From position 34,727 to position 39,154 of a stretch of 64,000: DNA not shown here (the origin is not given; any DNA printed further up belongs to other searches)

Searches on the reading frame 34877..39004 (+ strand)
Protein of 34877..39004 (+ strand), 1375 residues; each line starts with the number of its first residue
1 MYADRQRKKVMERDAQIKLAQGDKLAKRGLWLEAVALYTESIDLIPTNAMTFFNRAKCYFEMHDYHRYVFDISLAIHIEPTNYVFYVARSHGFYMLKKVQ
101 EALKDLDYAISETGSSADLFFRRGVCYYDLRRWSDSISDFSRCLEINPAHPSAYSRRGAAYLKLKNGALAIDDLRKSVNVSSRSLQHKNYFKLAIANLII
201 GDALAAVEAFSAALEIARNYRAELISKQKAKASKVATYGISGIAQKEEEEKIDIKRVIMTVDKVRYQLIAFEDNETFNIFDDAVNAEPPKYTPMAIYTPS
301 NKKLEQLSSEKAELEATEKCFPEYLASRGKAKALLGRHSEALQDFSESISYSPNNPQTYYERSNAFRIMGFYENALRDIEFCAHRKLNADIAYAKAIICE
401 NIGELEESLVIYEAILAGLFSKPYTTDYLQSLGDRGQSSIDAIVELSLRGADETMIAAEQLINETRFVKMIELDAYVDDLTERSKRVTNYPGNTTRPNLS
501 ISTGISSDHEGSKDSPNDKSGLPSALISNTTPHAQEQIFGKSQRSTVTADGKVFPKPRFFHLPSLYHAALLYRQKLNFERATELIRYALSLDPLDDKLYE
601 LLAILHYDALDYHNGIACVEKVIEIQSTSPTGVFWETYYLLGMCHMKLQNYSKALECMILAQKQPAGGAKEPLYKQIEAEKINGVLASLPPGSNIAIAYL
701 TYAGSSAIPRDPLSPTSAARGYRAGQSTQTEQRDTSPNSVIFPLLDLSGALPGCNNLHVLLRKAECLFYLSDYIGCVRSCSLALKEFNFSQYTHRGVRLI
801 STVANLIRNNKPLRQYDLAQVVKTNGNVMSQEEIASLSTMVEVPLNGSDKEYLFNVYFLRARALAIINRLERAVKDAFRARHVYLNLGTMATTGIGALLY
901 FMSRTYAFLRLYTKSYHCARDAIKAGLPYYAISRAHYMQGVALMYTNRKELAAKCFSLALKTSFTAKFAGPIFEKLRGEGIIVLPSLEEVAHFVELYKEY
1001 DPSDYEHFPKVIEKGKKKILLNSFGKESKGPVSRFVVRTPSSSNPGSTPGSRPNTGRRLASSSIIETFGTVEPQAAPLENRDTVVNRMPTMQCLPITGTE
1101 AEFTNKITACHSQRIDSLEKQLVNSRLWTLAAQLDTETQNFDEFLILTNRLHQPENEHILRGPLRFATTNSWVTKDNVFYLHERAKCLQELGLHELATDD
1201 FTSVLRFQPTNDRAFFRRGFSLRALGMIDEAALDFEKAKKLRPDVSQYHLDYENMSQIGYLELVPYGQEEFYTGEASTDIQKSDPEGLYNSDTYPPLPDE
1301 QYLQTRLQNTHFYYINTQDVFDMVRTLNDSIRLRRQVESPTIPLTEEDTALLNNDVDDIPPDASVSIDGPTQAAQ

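Call 41: search_protein_families(library=pfam, proteins=[window:34877-39004:+], max_evalue=0.001)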
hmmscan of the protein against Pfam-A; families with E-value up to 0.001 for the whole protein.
window:34877-39004:+ (1375 aa): 11 families
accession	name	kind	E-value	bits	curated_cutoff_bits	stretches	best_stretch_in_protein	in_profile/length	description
PF07719.23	TPR_2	-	2.4e-39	130.6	27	1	117-150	1-34/34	Tetratricopeptide repeat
PF00515.34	TPR_1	-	8.3e-39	130.3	27.8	3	117-148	1-32/34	Tetratricopeptide repeat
PF13181.12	TPR_8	-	9.9e-21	72.5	25.7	0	636-661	2-27/34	Tetratricopeptide repeat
PF13431.12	TPR_17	-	6.6e-19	67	24.4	0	37-66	1-30/34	Tetratricopeptide repeat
PF13414.12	TPR_11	-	2.9e-18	65.7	26.8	0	329-366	1-38/42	TPR repeat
PF13432.12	TPR_16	-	1.2e-10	42.1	32.7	0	127-176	7-56/65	Tetratricopeptide repeat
PF13371.12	TPR_9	-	1.3e-09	38.4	35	0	98-153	10-65/73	Tetratricopeptide repeat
PF13174.12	TPR_6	-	2e-08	34.8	26.3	0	1214-1244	2-32/33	Tetratricopeptide repeat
PF13424.12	TPR_12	-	3.7e-07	30.7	30.1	0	152-218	4-76/77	Tetratricopeptide repeat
PF12895.13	ANAPC3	-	2.1e-06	28.3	27.2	0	577-657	4-78/82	Anaphase-promoting complex, cyclosome, subunit 3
PF14559.12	TPR_19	-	0.00046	20.9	25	0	636-662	26-52/68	Tetratricopeptide repeat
